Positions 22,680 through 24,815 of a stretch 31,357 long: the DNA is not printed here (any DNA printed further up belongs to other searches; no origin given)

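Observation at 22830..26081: Non-cellulosomal cohesin-dockerin pair: dockerin-tagged peptidoglycan hydrolase next to a membrane-anchored cohesin protein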

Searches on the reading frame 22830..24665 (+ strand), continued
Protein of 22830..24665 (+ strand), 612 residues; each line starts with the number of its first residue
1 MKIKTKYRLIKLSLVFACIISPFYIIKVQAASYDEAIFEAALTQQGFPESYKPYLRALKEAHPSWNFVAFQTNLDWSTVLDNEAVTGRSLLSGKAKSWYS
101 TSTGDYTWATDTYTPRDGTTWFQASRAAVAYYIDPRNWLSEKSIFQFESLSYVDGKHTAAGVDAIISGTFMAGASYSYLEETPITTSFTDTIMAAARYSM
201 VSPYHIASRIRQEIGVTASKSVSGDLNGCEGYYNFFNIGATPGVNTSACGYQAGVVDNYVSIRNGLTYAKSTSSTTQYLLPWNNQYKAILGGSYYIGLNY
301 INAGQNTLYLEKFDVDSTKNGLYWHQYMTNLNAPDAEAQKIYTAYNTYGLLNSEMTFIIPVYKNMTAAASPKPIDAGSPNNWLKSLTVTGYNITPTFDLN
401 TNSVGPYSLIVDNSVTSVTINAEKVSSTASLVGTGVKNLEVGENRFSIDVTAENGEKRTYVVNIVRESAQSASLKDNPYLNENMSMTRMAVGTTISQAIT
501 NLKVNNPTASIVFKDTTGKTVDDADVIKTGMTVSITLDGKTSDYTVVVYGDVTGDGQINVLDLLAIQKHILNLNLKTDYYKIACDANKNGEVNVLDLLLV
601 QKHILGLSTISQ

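Call 76: fold_search(model_id=the predicted structure, library=pdb)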
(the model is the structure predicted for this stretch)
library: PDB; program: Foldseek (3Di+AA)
matches with E <= 10: 1178; with E <= 0.001: 11
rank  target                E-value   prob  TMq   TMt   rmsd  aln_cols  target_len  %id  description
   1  6fxo                  1.7e-09  1.00  0.33  0.79   4.1       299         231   21  Crystal structure of Major Bifunctional Autolysin (released 2019-03-20)
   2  6u0o_B                3.7e-09  1.00  0.34  0.69   8.4       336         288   20  Crystal structure of a peptidoglycan release complex, SagB-SpdC, in lipidic cubic phase (released 2020-09-23)
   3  6fxp_B                9.5e-09  1.00  0.31  0.71   5.0       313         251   19  Crystal structure of S. aureus glucosaminidase B (released 2019-03-20)
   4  6fxp_A                1.1e-08  1.00  0.32  0.74   4.0       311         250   20  Crystal structure of S. aureus glucosaminidase B (released 2019-03-20)
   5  4pi8_A                8.9e-07  1.00  0.25  0.56   6.1       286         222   14  Crystal structure of catalytic mutant E138A of S. Aureus Autolysin E in complex with disaccharide NAG-NAM (released 2015-10-14)
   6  4pi9                  1.2e-06  1.00  0.27  0.61   5.9       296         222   16  Crystal structure of S. Aureus Autolysin E in complex with muropeptide NAM-L-ALA-D-iGLU (released 2015-10-14)
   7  4pia                  1.8e-06  1.00  0.27  0.61   6.1       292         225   16  Crystal structure of S. Aureus Autolysin E (released 2015-10-14)
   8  4pi7_A                6.5e-06  1.00  0.24  0.54   6.8       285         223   16  Crystal structure of S. Aureus Autolysin E in complex with disaccharide NAM-NAG (released 2015-10-14)
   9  6s5y_A                2.1e-04  1.00  0.10  0.28  14.2       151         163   18  Structure of tandemly arrayed consecutive Rib domains (Rib2R) from Group B Streptococcal species Streptococcus agalact (released 2019-12-11)
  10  6s5y_H                2.5e-04  1.00  0.10  0.29  14.4       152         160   17  Structure of tandemly arrayed consecutive Rib domains (Rib2R) from Group B Streptococcal species Streptococcus agalact (released 2019-12-11)
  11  6s5y_B                3.5e-04  0.99  0.09  0.26  14.6       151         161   18  Structure of tandemly arrayed consecutive Rib domains (Rib2R) from Group B Streptococcal species Streptococcus agalact (released 2019-12-11)
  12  8x39_B                1.6e-03  1.00  0.11  0.47   1.1        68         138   26  Crystal structure of cellulosomal double-dockerin module of Clo1313_0689 from Clostridium thermocellum (released 2024-04-03)
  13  8x39_A                2.1e-03  1.00  0.10  0.44   1.0        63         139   28  Crystal structure of cellulosomal double-dockerin module of Clo1313_0689 from Clostridium thermocellum (released 2024-04-03)
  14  8yke                  2.6e-03  0.93  0.07  0.22  10.9       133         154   14  Structure of two consecutively arrayed Rib domains (Rib8-9) from surface adhesin of Limosilactobacillus reuteri (released 2025-03-05)
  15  4uyp_B                7.3e-03  1.00  0.10  0.77   1.4        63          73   30  High resolution structure of the third cohesin ScaC in complex with the ScaB dockerin with a mutation in the N-termina (released 2015-04-15)
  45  4fl4_G                2.1e-02  1.00  0.10  0.79   1.7        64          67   25  Scaffoldin conformation and dynamics revealed by a ternary complex from the Clostridium thermocellum cellulosome (released 2012-06-27)
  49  4fl4_A                2.5e-02  1.00  0.10  0.82   1.6        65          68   25  Scaffoldin conformation and dynamics revealed by a ternary complex from the Clostridium thermocellum cellulosome (released 2012-06-27)
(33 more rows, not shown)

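Call 101: search_protein_families(library=phrogs, proteins=[window:22830-24665:+], max_evalue=0.001)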
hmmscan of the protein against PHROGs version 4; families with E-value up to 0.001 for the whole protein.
window:22830-24665:+ (612 aa): 2 families
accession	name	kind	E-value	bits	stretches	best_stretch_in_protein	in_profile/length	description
phrog_759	-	other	9.5e-05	22.3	1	281-351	549-615/625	tail associated cell-wall hydrolase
phrog_21853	-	unknown function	0.00022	21.6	1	281-351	333-399/409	-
